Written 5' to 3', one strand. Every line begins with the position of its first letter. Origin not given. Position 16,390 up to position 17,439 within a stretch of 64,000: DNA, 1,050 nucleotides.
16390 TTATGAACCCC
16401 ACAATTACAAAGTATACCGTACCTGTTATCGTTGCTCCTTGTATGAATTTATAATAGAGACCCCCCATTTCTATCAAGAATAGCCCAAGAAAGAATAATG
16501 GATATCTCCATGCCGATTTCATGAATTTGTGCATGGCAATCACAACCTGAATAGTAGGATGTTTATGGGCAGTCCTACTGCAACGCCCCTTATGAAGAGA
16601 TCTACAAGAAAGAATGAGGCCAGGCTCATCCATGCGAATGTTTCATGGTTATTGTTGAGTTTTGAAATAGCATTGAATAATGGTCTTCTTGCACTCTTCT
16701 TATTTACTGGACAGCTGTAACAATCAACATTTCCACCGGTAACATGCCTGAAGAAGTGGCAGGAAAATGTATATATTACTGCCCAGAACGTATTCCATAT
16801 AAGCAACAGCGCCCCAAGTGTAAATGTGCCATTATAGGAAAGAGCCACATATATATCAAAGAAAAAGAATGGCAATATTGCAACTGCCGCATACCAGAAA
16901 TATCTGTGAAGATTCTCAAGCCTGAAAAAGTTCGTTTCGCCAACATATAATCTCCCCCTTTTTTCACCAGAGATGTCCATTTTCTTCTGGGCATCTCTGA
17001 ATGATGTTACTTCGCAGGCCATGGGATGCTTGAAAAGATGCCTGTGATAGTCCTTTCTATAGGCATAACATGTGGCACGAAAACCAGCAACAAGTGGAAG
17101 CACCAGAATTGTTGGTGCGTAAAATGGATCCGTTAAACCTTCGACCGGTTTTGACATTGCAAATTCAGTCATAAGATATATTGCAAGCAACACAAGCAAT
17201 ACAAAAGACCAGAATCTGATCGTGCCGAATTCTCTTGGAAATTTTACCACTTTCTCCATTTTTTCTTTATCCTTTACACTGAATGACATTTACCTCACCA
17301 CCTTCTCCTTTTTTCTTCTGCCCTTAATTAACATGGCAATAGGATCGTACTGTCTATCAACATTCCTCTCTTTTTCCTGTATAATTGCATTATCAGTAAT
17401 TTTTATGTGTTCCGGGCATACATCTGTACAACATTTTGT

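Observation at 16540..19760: Mycobacterial Sdh1-like (type F, membrane-Rieske anchor) succinate dehydrogenase operon in an archaeon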

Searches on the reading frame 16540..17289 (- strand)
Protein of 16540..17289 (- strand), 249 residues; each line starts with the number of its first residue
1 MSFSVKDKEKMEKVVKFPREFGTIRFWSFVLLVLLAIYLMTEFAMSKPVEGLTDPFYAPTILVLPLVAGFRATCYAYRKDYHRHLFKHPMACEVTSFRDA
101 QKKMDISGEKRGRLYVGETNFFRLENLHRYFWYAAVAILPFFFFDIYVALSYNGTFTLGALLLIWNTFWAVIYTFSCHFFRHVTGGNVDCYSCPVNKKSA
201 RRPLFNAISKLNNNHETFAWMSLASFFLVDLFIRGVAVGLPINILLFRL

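Call 3: search_protein_families(library=pfam, proteins=[window:16540-17289:-], max_evalue=0.01)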
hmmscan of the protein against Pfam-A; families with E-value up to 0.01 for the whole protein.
window:16540-17289:- (249 aa): 1 family
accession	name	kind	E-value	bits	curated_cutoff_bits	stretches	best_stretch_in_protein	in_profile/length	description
PF14093.11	DUF4271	-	0.0043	17.4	29.7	1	121-182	119-180/206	Domain of unknown function (DUF4271)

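Call 4: search_protein_families(library=ncbifam, proteins=[window:16540-17289:-], max_evalue=0.01)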
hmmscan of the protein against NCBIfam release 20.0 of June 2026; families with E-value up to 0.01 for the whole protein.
window:16540-17289:- (249 aa): 0 families

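Call 5: search_solved_structures(query=window:16540-17289:-, max_evalue=10, show_alignments=3)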
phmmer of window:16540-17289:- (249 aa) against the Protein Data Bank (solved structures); distinct sequences matched with E-value up to 10: 4.
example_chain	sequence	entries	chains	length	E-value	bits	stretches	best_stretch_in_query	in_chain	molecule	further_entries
7d6v_C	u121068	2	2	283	2.2e-25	92.7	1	55-240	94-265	Succinate dehydrogenase (Membrane anchor subunit)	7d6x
9m0d_R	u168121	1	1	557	0.065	15.8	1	156-211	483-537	Soluble cytochrome b562,Neurotensin receptor type 1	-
8zyu_R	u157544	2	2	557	0.066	15.8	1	156-211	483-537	Soluble cytochrome b562,Neurotensin receptor type 1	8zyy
8zyt_R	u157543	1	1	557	0.066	15.8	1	156-211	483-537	Soluble cytochrome b562,Neurotensin receptor type 1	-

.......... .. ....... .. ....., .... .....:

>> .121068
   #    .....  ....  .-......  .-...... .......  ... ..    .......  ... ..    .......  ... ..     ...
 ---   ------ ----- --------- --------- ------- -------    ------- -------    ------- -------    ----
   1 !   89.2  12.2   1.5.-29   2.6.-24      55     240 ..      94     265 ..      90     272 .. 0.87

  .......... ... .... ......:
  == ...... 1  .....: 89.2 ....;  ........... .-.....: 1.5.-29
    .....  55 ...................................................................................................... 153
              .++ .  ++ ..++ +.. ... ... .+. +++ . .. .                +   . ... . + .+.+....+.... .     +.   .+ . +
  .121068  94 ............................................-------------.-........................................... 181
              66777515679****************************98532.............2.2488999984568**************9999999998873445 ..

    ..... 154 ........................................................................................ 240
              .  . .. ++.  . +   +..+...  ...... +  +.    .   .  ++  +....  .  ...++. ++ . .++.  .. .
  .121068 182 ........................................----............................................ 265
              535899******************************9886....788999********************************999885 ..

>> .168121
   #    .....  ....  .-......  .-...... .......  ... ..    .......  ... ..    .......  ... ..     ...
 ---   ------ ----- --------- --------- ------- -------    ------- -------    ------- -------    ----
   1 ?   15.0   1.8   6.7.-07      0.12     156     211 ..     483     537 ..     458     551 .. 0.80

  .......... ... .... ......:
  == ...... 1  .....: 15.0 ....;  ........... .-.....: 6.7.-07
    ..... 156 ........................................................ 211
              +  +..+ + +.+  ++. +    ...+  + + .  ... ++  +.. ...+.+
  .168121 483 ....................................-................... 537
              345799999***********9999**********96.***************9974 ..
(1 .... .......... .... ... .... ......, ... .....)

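Call 14: find_homologous_proteins(query=window:16540-17289:-, max_evalue=0.001)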
Query window:16540-17289:- (249 aa): 255 proteins with E <= 0.001 among 1079 candidates; the best 120 are listed.
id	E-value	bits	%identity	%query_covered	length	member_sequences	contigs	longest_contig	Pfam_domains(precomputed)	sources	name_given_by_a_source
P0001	2.9e-167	572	100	100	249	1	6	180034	-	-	-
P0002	3.2e-137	474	81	100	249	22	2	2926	-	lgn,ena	-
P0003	5.5e-133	460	78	100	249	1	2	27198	-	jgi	jgi:hypothetical protein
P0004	1.5e-127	442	75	100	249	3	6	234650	-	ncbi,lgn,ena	-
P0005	2.6e-126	438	75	100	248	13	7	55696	-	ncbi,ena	-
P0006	7.1e-123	427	73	100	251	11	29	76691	-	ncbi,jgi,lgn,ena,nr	ncbi:MAG: succinate dehydrogenase [Candidatus Thermoplasmatota archaeon]|jgi:hypothetical protein|nr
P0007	2.0e-122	425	73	100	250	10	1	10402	-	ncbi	-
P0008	5.3e-122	424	72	100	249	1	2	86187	-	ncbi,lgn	-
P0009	4.0e-121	421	73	100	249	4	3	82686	-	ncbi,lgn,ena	-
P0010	9.0e-118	410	73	100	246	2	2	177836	-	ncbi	ncbi:succinate dehydrogenase [Caldiplasma sukawensis]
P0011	7.0e-98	345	68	89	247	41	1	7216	-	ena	-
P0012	2.2e-94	334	62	97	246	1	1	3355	-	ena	-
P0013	2.8e-81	291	69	71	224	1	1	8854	-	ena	-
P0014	4.5e-75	270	55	98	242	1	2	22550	-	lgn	-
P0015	9.0e-74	266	50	96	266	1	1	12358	-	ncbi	-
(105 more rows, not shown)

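Call 15: find_related_loci(query=window:16540-17289:-, collection=genome_contigs, flank=6000)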
Query window:16540-17289:- (249 aa) in genome_contigs; peptide patterns used: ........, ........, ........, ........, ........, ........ (x = any residue, [..] = any of these).
266 stretches matched a pattern; 174 encode a relative of the query (tblastn E <= 1e-3); the best 80 are kept; 80 distinct loci.
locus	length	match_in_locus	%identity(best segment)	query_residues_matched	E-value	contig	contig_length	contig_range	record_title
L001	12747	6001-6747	81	1-249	3e-141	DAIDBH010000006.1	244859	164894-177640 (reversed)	MAG TPA_asm: Thermoplasmatales archaeon isolate clean327 k141_8414, whole genome shotgun sequence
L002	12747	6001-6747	81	1-249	4e-141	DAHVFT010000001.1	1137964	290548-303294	MAG TPA_asm: Thermoplasmatales archaeon isolate clean295 NODE_1_length_1137964_cov_221.819047, whole genome shotgun sequ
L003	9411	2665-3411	80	1-249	9e-140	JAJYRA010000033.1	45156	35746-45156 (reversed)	MAG: Thermoplasmata archaeon isolate DS4.bin88 NODE_671_length_45156_cov_3.317706, whole genome shotgun sequence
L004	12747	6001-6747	80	1-249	2e-139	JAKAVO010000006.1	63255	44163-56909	MAG: Thermoplasmata archaeon isolate YP4.bin104 NODE_616_length_63255_cov_3.282838, whole genome shotgun sequence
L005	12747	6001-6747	75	1-249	1e-130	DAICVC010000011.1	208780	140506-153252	MAG TPA_asm: Thermoplasmatales archaeon isolate clean2848 k141_263226, whole genome shotgun sequence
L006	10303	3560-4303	75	1-249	2e-129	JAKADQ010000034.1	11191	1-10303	MAG: Thermoplasmata archaeon isolate WH5.bin26 NODE_3591_length_11191_cov_4.429230, whole genome shotgun sequence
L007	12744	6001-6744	75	1-249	2e-129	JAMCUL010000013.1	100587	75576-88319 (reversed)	MAG: Thermoplasmatota archaeon isolate FK_Sedi_A_Bin.130 NODE_281_length_100587_cov_19.5, whole genome shotgun sequence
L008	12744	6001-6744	73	1-249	3e-128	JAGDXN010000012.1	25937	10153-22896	MAG: Cuniculiplasma sp. isolate KMA_Bin18 NODE_586_length_25937_cov_2.586238, whole genome shotgun sequence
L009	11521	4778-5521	73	1-249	9e-128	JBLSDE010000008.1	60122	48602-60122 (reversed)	Cuniculiplasma sp. SKW4 k141_8139_length_60122_cov_1255.5281, whole genome shotgun sequence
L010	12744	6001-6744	72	1-249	6e-127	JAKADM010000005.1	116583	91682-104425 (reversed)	MAG: Thermoplasmata archaeon isolate WH5.bin20 NODE_32_length_116583_cov_3.738889, whole genome shotgun sequence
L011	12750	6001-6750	73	1-249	6e-126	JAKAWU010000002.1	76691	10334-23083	MAG: Thermoplasmata archaeon isolate YP4.bin84 NODE_458_length_76691_cov_6.675513, whole genome shotgun sequence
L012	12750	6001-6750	73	1-249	1e-125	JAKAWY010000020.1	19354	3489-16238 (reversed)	MAG: Thermoplasmata archaeon isolate YP4.bin8 NODE_3923_length_19354_cov_31.200655, whole genome shotgun sequence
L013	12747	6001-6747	73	1-249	8e-125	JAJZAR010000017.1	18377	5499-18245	MAG: Thermoplasmata archaeon isolate HSP1.bin27 NODE_1917_length_18377_cov_1.925260, whole genome shotgun sequence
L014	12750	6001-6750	71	1-249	8e-124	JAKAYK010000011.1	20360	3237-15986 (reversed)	MAG: Thermoplasmata archaeon isolate YS4.bin59 NODE_1594_length_20360_cov_9.234666, whole genome shotgun sequence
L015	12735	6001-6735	71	1-244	4e-121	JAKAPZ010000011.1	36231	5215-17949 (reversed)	MAG: Thermoplasmata archaeon isolate YF1.bin96 NODE_1129_length_36231_cov_3.288832, whole genome shotgun sequence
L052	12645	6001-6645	51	25-249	5e-68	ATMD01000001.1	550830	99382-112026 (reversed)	MAG: Thermoplasmatales archaeon I-plasma AMDU3_IPLC00001, whole genome shotgun sequence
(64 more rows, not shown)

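Call 30: search_protein_representatives(protein=window:16540-17289:-)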
Query: 249 residues. Proteins with E-value up to 0.001 (for the whole library): 486; up to 1e-10: 132; up to 1e-30: 6. The best 150 are listed.
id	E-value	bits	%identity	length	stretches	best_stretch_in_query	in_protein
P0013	9.0e-82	290.6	70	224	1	1-180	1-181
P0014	1.4e-75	270.3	61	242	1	17-247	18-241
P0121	8.1e-41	156.4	72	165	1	23-136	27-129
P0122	1.0e-37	146.3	61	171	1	23-162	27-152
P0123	9.5e-36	139.8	59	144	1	23-148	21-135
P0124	1.5e-34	135.9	40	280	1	56-240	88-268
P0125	1.8e-30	122.6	46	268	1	51-240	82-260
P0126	8.3e-30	120.4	56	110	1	23-117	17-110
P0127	2.5e-29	118.8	43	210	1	46-239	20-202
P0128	7.8e-28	113.9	40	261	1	54-243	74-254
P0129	1.8e-27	112.7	44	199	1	58-243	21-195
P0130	3.3e-27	111.9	55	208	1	49-155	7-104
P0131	1.0e-26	110.2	44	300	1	58-240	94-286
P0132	2.1e-26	109.3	41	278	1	57-238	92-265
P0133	2.1e-26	109.2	42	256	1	47-242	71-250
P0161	5.7e-19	84.9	41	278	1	56-237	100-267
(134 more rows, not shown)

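Call 36: find_related_loci(query=P0161, collection=genome_contigs, flank=6000)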
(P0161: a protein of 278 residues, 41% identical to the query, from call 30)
Query P0161 (278 aa) in genome_contigs; peptide patterns used: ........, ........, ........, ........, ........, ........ (x = any residue, [..] = any of these).
409 stretches matched a pattern; 324 encode a relative of the query (tblastn E <= 1e-3); the best 80 are kept; 80 distinct loci.
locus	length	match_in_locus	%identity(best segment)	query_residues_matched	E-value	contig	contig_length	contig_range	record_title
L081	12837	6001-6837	90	1-278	5e-171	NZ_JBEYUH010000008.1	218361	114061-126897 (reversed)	Rhodococcus sp. NPDC047139 NPDC047139_31_G5.ctg-0008, whole genome shotgun sequence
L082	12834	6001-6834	92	1-278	8e-161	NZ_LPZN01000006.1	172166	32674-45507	Rhodococcus gordoniae strain DSM 44689 contig_6, whole genome shotgun sequence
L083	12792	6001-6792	86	15-278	8e-160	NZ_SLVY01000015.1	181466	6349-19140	Rhodococcus sp. SMB37 Ga0310559_115, whole genome shotgun sequence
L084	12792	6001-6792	87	15-278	1e-158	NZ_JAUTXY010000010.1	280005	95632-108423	Rhodococcus artemisiae strain YIM65754 NODE_10_length_280005_cov_19.229839, whole genome shotgun sequence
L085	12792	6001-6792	85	15-278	2e-156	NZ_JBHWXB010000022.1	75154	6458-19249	Rhodococcus sp. NPDC060090 NPDC060090_T6_A3.ctg-0022, whole genome shotgun sequence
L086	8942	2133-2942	84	9-278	7e-156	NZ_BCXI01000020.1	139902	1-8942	Rhodococcus zopfii NBRC 100606 = JCM 9919 strain NBRC 100606, whole genome shotgun sequence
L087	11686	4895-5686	84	15-278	3e-154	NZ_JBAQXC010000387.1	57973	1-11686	MAG: Rhodococcus sp. (in: high G+C Gram-positive bacteria) isolate MFD10595_ilm_asm_bin10 k127_150294, whole genome shot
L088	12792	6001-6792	85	15-278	1e-153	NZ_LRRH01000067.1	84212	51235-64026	Rhodococcus phenolicus strain DSM 44812 contig_74, whole genome shotgun sequence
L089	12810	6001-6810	82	9-278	4e-153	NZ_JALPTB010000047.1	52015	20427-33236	Rhodococcus sp. HM1 NODE_47_length_52015_cov_12.9679, whole genome shotgun sequence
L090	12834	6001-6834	86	1-278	8e-151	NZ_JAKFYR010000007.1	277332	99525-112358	Rhodococcus sp. CH91 Scaffold7, whole genome shotgun sequence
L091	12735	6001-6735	86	34-278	9e-148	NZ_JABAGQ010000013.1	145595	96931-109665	Rhodococcus sp. 105337 Contig_13, whole genome shotgun sequence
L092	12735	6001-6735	86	34-278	2e-147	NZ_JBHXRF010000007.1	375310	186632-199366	Rhodococcus sp. NPDC058639 NPDC058639_T40_C10.ctg-0007, whole genome shotgun sequence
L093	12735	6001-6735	84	34-278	6e-146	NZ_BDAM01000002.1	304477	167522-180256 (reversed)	Rhodococcus coprophilus NBRC 100603, whole genome shotgun sequence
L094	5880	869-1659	88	15-278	5e-146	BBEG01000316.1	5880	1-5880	Rhodococcus sp. JCM 9791 DNA, contig: JCM9791.contig00316, whole genome shotgun sequence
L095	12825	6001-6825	78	5-278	2e-145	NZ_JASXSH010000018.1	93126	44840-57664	Gordonia sp. ABSL1-1 18, whole genome shotgun sequence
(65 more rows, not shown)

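Call 38: predict_structure(alignment_id=A1)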
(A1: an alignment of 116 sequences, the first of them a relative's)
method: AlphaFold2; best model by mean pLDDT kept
length: 249 residues; sequences in the alignment: 116
mean_pLDDT: 76.8   pTM: 0.75
mean pLDDT of the five models: 76.8, 75.6, 75.6, 75.5, 73.6
residues with pLDDT >= 90: 93; 70-90: 74; 50-70: 39; < 50: 43
segments of 3 or more residues with pLDDT < 50: 1-7, 80-100, 103-105, 107-115
pLDDT, mean of each block of 10 residues (from residue 1): 44 61 84 90 90 81 84 69 38 39 47 49 68 92 96 97 97 91 68 72 86 91 94 97 96
secondary structure, 60 per line:
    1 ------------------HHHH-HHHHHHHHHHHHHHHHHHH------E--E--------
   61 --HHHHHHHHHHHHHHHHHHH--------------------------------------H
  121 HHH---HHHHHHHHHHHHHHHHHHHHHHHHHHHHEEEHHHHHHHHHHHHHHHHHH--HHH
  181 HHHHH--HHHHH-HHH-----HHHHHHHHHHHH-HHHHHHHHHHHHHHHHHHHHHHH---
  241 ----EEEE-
elements in order: H19-22 H24-42 H63-81 H120-123 H127-154 E155-157 H158-175 H178-185 H188-192 H202-213 H215-237 E245-248

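Call 43: fold_search(model_id=the predicted structure, library=pdb)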
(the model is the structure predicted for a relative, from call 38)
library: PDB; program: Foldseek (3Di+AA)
matches with E <= 10: 42; with E <= 0.001: 1
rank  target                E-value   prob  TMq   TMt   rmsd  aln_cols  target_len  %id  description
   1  7d6v_C                1.1e-06  1.00  0.57  0.54   9.2       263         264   30  Mycobacterium smegmatis Sdh1 in complex with UQ1 (released 2021-04-07)
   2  4ogq_A                1.7e+00  0.14  0.28  0.31  11.1       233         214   14  Internal Lipid Architecture of the Hetero-Oligomeric Cytochrome b6f Complex (released 2014-05-14)
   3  7r0w_A                2.0e+00  0.14  0.29  0.32  10.8       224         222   16  2.8 Angstrom cryo-EM structure of the dimeric cytochrome b6f-PetP complex from Synechocystis sp. PCC 6803 with nativel (released 2022-07-06)
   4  2e74_A                2.8e+00  0.11  0.29  0.33  11.9       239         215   15  Crystal Structure of the Cytochrome b6f Complex from M.laminosus (released 2007-06-12)
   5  9mvz_D                2.8e+00  0.08  0.17  0.06  17.0       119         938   16  Tripartite complex of MmpL5-S5-AcpM from Mycolicibacterium smegmatis (released 2025-07-30)
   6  4h0l_A                3.1e+00  0.10  0.29  0.33  10.6       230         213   15  Cytochrome b6f Complex Crystal Structure from Mastigocladus laminosus with n-Side Inhibitor NQNO (released 2013-02-13)
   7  6pqq_A                3.1e+00  0.02  0.12  0.06  25.5       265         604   14  Cryo-EM structure of human TRPA1 C621S mutant in the apo state (released 2020-01-08)
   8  6ssr_C                3.3e+00  0.10  0.18  0.31  19.2       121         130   13  Crystal structure of Human Microsomal Glutathione S-Transferase 2 at 3.8 Angstroms resolution (released 2021-02-03)
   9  1q90_B                3.3e+00  0.10  0.29  0.32  10.6       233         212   12  Structure of the cytochrome b6f (plastohydroquinone : plastocyanin oxidoreductase) from Chlamydomonas reinhardtii (released 2003-12-09)
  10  4nta                  3.5e+00  0.10  0.18  0.29  20.2       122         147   11  Mus Musculus LTC4 synthase in apo form (released 2015-01-14)
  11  7zxy_A                3.5e+00  0.09  0.29  0.31  10.8       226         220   15  3.15 Angstrom cryo-EM structure of the dimeric cytochrome b6f complex from Synechocystis sp. PCC 6803 with natively bo (released 2022-07-06)
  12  7qrm_A                3.7e+00  0.09  0.29  0.33  10.5       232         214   14  Cryo-EM structure of catalytically active Spinacia oleracea cytochrome b6f in complex with endogenous plastoquinones a (released 2023-01-25)
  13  2zt9_A                3.9e+00  0.09  0.30  0.34  11.7       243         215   15  Crystal Structure of the Cytochrome b6f Complex from Nostoc sp. PCC 7120 (released 2009-02-10)
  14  7zk9                  4.1e+00  0.05  0.16  0.04  22.9       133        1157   15  ABCB1 L971C mutant (mABCB1) in the inward facing state (released 2023-04-26)
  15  8fwk_A                4.8e+00  0.02  0.16  0.08  26.5       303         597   12  CryoEM structure of Human ABCB6 Transporter (released 2023-02-08)
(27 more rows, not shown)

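Call 44: find_related_loci(query=A2, collection=genome_contigs, flank=5000)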
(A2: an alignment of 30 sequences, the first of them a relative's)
Query A2 (261 aa) in genome_contigs; peptide patterns used: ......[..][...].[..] (x = any residue, [..] = any of these).
600 stretches matched a pattern (row limit reached: there are more); 598 encode a relative of the query (tblastn E <= 1e-3); the best 80 are kept; 80 distinct loci.
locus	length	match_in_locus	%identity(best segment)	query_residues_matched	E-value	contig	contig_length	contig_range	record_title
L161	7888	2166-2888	46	9-258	2e-74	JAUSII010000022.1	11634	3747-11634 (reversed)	MAG: Deltaproteobacteria bacterium isolate E14_metabat.bin.232 E14_k141_1645834, whole genome shotgun sequence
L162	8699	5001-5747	47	8-257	3e-70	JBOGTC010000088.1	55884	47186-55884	MAG: Candidatus Limnocylindria bacterium isolate M3-S_metawrap_bin.244 k127_2861317, whole genome shotgun sequence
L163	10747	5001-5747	47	8-258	3e-69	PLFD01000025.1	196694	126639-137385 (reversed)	MAG: candidate division FCPU426 bacterium isolate bog_1179 73.20110800_S3S.14_contig_7967, whole genome shotgun sequence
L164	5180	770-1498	44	7-256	3e-68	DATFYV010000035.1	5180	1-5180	MAG TPA_asm: Candidatus Acidoferrum sp. isolate SMAG_U9552 k141_329251, whole genome shotgun sequence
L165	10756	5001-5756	46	1-258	5e-68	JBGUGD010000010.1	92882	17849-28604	MAG: Vampirovibrionaceae bacterium NZW_1234 k127_4024114, whole genome shotgun sequence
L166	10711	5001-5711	45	9-252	1e-67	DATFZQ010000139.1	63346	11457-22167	MAG TPA_asm: Candidatus Acidoferrum sp. isolate SMAG_U9573 k141_236364, whole genome shotgun sequence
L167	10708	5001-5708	48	8-252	4e-67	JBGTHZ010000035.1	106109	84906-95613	MAG: Pyrinomonadaceae bacterium isolate JTS-RE251 k141_8902372, whole genome shotgun sequence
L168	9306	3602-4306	48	9-252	7e-67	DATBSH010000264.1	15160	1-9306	MAG TPA_asm: Pyrinomonadaceae bacterium isolate SMAG_U4152 k141_1083538, whole genome shotgun sequence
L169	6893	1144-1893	42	8-258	4e-67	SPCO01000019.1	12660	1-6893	MAG: Thermomicrobiales bacterium isolate das_tool.metabat2.25 k141_1973822, whole genome shotgun sequence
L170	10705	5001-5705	45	11-252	3e-66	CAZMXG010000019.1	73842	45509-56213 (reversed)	MAG TPA_asm: uncultured Heliomicrobium sp. isolate SRP173033_co1_351 genome assembly, contig: NODE_453_length_73842_cov_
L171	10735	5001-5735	46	9-252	2e-64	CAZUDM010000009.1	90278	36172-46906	MAG TPA_asm: uncultured Spirochaetia bacterium isolate binchicken_co179_138 genome assembly, contig: NODE_1022_length_90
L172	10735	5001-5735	47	7-260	1e-64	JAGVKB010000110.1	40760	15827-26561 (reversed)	MAG: Candidatus Obscuribacterales bacterium isolate SW_5 c_000000100877, whole genome shotgun sequence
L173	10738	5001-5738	47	8-258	3e-64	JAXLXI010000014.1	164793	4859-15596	MAG: Candidatus Obscuribacterales bacterium isolate STL-CYA3 C4.167.fa-14, whole genome shotgun sequence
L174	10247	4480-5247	42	10-252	1e-63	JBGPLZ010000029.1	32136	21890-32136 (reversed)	MAG: Acidobacteriota bacterium isolate OBJ_0618_7090110_25 k141_2908368_length_32136_cov_13.9969, whole genome shotgun s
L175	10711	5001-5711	47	9-252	1e-63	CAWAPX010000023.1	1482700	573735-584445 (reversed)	MAG: uncultured Acidobacteriota bacterium isolate MFD04434.bin.1.131 genome assembly, contig: contig_392, whole genome s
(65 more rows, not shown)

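Call 76: search_protein_families(library=pfam, proteins=[L052:8681-9130:+, L052:9127-9528:+, L052:9521-10333:+, L052:6944-8671:+], max_evalue=0.01)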
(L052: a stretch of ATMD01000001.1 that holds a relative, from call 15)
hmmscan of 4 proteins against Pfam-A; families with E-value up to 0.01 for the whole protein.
L052:8681-9130:+ (149 aa): 1 family
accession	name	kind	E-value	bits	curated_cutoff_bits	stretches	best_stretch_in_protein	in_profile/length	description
PF01127.27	Sdh_cyt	-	1.6e-09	38.3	25.8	1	20-100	18-97/122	Succinate dehydrogenase/Fumarate reductase transmembrane subunit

L052:9127-9528:+ (133 aa): 1 family
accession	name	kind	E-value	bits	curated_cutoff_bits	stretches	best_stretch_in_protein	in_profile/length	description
PF01127.27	Sdh_cyt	-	1.2e-06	29.1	25.8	1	8-116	24-118/122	Succinate dehydrogenase/Fumarate reductase transmembrane subunit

L052:9521-10333:+ (270 aa): 14 families
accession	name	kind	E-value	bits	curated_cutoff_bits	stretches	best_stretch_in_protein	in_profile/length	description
PF13085.11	Fer2_3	-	2.4e-30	105.1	27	1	20-124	1-106/107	2Fe-2S iron-sulfur cluster binding domain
PF13183.11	Fer4_8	-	3.6e-11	43.9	27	1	159-231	3-68/68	4Fe-4S dicluster domain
PF13534.11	Fer4_17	-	2.1e-09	38.2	22.2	1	161-232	2-61/61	4Fe-4S dicluster domain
PF13187.11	Fer4_9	-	3.4e-09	37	27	2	160-230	1-50/52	4Fe-4S dicluster domain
PF13237.11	Fer4_10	-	9.1e-09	35.6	25.5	1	159-228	7-53/53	4Fe-4S dicluster domain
PF12838.12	Fer4_7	-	2.6e-08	34.6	27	2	161-231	2-52/52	4Fe-4S dicluster domain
PF13484.11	Fer4_16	-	2.5e-07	31.8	30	1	161-229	2-65/66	4Fe-4S double cluster binding domain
PF13746.11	Fer4_18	-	1.4e-06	28.9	27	1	127-174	29-74/114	4Fe-4S dicluster domain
PF00037.32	Fer4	-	1.8e-05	24.8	21.1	1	160-175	7-22/24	4Fe-4S binding domain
PF14697.11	Fer4_21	-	0.00023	21.7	35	1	160-181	7-28/59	4Fe-4S dicluster domain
PF00111.32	Fer2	-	0.0003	21.1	21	1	53-93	19-75/77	2Fe-2S iron-sulfur cluster binding domain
PF12798.12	Fer4_3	-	0.0042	18.2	27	1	161-175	1-15/15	4Fe-4S binding domain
PF12797.12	Fer4_2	-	0.0071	16.7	24.5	1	160-173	9-22/22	4Fe-4S binding domain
PF25160.1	LdpA_Fe-S-bd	-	0.0079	16.4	27.6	0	160-176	27-43/49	LdpA Fe-S cluster-binding domain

L052:6944-8671:+ (575 aa): 6 families
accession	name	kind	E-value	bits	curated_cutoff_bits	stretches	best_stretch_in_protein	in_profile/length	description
PF00890.30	FAD_binding_2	-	6.4e-98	329.1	20.4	1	12-394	1-413/414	FAD binding domain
PF02910.25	Succ_DH_flav_C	-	2.6e-41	141.1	20.8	1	451-575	2-130/130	Fumarate reductase flavoprotein C-term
PF07992.20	Pyr_redox_2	-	1.3e-05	25.3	26.1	1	11-46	1-34/291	Pyridine nucleotide-disulphide oxidoreductase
PF01134.28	GIDA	-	0.0038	16.8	22.1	0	12-34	1-23/391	Glucose inhibited division protein A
PF12831.13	FAD_oxidored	-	0.0043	16.8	27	0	12-34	1-23/416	FAD dependent oxidoreductase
PF01266.30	DAO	-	0.0077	16.2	27.9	0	12-64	1-50/353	FAD dependent oxidoreductase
